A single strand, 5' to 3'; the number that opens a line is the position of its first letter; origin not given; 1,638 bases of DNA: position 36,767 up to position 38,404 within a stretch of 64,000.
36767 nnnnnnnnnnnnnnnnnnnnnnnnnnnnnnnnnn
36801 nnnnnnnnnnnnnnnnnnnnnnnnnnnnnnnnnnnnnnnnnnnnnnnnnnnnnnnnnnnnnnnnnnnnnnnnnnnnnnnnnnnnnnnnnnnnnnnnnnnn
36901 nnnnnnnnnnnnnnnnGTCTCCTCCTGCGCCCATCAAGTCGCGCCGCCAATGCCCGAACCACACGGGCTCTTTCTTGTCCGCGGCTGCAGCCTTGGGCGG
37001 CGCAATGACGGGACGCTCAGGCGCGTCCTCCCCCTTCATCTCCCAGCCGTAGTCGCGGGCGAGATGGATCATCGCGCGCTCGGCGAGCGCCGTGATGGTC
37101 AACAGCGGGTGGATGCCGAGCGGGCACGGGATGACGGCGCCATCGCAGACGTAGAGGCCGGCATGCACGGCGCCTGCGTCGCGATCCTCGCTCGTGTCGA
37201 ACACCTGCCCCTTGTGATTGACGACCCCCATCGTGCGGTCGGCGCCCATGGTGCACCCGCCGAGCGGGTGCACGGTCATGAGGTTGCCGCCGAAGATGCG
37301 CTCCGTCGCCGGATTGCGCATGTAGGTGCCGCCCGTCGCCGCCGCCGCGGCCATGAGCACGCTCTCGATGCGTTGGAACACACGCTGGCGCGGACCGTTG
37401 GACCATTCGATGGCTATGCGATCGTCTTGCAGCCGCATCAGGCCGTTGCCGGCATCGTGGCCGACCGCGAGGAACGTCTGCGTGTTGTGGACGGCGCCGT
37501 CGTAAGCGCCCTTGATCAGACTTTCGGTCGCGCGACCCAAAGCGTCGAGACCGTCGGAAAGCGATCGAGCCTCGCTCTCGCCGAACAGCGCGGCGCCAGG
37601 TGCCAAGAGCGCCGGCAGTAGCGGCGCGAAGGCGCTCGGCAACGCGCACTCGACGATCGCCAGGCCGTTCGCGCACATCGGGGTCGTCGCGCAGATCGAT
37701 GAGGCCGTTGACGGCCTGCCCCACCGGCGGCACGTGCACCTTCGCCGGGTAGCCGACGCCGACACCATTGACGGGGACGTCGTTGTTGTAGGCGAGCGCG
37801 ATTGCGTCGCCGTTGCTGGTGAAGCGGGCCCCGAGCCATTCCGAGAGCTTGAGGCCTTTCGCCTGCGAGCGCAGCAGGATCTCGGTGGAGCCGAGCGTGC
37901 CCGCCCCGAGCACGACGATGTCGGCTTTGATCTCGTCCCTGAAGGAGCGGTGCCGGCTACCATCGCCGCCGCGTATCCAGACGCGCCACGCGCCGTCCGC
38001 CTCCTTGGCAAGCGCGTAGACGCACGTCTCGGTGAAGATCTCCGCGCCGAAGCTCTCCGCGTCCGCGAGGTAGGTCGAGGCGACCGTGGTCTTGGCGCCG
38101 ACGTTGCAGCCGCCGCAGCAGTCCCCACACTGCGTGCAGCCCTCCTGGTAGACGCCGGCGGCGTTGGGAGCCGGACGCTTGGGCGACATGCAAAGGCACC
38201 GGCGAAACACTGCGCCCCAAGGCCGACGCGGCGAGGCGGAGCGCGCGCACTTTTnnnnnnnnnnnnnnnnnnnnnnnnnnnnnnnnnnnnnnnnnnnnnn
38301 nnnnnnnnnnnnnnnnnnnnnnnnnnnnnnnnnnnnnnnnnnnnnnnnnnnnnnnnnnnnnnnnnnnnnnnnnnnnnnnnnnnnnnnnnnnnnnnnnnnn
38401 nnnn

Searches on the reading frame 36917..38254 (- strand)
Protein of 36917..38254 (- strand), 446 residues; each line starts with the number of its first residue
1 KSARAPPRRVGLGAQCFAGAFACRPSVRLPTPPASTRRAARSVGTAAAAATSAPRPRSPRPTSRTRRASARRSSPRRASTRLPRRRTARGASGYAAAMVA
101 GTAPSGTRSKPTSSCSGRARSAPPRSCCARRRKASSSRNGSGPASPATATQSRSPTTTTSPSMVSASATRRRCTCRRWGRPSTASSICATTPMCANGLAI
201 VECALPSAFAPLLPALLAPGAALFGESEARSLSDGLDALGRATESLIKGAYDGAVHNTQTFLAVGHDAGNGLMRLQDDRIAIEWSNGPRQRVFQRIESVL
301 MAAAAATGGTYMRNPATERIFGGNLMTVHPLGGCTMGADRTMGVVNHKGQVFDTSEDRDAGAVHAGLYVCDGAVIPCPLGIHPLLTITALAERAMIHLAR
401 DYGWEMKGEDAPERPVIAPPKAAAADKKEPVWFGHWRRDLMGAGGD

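Call 10: search_protein_families(library=pfam, proteins=[window:36917-38254:-], max_evalue=0.001)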
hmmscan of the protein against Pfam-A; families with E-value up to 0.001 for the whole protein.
window:36917-38254:- (446 aa): 1 family
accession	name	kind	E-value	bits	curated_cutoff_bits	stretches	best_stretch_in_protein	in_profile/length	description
PF05199.19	GMC_oxred_C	-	2.2e-10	41.7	24.6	1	326-391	84-139/139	GMC oxidoreductase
